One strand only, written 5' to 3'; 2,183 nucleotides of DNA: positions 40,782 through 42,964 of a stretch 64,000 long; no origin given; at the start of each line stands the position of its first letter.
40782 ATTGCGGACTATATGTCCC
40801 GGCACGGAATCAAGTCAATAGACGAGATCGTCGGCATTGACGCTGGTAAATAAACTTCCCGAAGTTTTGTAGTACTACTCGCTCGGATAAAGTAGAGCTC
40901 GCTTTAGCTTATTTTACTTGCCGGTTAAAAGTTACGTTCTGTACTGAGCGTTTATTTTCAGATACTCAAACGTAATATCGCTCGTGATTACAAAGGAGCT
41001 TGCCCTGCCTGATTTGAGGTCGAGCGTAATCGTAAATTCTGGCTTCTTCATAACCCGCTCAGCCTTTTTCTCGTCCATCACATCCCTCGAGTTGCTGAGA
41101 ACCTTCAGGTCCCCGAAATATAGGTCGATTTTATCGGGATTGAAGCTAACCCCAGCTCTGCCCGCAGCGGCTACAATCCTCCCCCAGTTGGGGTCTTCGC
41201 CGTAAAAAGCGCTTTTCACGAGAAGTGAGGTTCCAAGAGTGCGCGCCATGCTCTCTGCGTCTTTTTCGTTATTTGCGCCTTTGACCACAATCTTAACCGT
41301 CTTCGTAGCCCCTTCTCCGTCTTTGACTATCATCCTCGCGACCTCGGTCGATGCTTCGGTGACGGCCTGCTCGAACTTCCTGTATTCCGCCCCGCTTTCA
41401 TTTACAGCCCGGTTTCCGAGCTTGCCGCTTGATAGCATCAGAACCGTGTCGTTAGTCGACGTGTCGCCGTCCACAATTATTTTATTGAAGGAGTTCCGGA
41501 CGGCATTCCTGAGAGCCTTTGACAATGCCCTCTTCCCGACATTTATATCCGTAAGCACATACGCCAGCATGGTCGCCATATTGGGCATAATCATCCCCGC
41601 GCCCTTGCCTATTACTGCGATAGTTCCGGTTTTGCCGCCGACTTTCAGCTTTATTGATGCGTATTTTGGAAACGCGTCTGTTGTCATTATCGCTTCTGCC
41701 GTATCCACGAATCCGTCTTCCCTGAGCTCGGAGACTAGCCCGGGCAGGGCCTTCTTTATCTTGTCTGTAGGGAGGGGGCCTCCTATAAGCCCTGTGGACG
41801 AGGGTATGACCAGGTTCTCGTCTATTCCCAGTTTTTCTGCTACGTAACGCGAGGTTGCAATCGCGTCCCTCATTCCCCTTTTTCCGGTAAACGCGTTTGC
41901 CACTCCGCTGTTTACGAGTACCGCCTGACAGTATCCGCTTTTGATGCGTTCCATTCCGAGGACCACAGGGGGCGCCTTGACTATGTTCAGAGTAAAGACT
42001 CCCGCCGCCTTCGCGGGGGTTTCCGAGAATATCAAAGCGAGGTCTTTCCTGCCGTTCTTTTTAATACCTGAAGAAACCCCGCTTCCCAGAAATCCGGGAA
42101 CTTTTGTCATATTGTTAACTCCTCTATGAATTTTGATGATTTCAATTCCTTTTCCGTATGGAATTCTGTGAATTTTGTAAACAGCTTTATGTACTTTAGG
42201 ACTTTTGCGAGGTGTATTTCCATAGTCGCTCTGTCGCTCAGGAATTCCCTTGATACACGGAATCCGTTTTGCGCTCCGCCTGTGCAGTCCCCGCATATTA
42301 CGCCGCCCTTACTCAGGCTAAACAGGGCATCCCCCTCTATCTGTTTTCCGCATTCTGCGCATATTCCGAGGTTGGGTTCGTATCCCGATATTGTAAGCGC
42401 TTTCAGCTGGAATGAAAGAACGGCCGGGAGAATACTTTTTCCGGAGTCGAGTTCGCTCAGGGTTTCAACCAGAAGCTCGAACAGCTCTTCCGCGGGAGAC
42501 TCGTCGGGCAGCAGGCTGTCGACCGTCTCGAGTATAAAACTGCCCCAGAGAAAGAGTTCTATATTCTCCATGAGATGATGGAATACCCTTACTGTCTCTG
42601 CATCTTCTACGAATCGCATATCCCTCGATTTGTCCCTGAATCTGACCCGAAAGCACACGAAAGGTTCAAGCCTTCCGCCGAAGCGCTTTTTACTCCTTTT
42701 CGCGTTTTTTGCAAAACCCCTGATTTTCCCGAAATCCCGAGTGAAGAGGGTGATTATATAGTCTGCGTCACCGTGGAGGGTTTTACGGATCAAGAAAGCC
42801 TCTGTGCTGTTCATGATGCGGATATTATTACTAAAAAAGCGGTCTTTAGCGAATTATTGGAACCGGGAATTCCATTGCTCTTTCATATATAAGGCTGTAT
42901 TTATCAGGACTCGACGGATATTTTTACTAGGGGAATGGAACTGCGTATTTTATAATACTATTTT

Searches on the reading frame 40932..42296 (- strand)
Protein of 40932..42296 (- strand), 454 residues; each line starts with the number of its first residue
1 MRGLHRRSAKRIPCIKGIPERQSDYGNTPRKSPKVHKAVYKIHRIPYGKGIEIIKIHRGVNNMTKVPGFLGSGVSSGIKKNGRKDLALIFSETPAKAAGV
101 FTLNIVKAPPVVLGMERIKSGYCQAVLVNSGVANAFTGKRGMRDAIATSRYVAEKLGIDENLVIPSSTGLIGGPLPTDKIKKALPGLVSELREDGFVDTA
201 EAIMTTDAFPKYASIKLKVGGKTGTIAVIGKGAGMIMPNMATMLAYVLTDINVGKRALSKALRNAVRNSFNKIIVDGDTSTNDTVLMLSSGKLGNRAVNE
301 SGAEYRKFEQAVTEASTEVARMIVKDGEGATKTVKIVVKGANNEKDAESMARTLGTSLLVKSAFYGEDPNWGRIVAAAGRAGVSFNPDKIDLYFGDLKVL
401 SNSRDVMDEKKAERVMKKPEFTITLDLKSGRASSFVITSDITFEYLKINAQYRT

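Call 23: search_protein_families(library=pfam, proteins=[window:40932-42296:-], max_evalue=0.001)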
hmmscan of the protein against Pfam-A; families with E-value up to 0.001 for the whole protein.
window:40932-42296:- (454 aa): 1 family
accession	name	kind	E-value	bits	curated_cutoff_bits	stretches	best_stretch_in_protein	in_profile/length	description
PF01960.23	ArgJ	-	3.3e-139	464.3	32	1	73-454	4-377/377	ArgJ family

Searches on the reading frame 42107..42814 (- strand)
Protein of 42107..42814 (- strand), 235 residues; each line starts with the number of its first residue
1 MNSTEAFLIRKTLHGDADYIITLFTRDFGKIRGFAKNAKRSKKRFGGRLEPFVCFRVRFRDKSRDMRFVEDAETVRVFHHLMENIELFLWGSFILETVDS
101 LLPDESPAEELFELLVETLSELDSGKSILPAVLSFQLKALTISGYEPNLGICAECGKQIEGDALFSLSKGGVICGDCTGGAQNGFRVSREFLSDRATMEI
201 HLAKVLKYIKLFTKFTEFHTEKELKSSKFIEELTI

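Call 23: search_protein_families(library=pfam, proteins=[window:42107-42814:-], max_evalue=0.001)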
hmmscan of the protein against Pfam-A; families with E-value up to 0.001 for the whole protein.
window:42107-42814:- (235 aa): 2 families
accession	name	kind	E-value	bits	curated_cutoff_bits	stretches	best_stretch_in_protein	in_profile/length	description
PF02565.21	RecO_C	-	4.6e-23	82.2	22.1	1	83-192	2-110/157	Recombination protein O C terminal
PF11967.14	RecO_N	-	7.4e-20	71.2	27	1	3-78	5-80/80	Recombination protein O N terminal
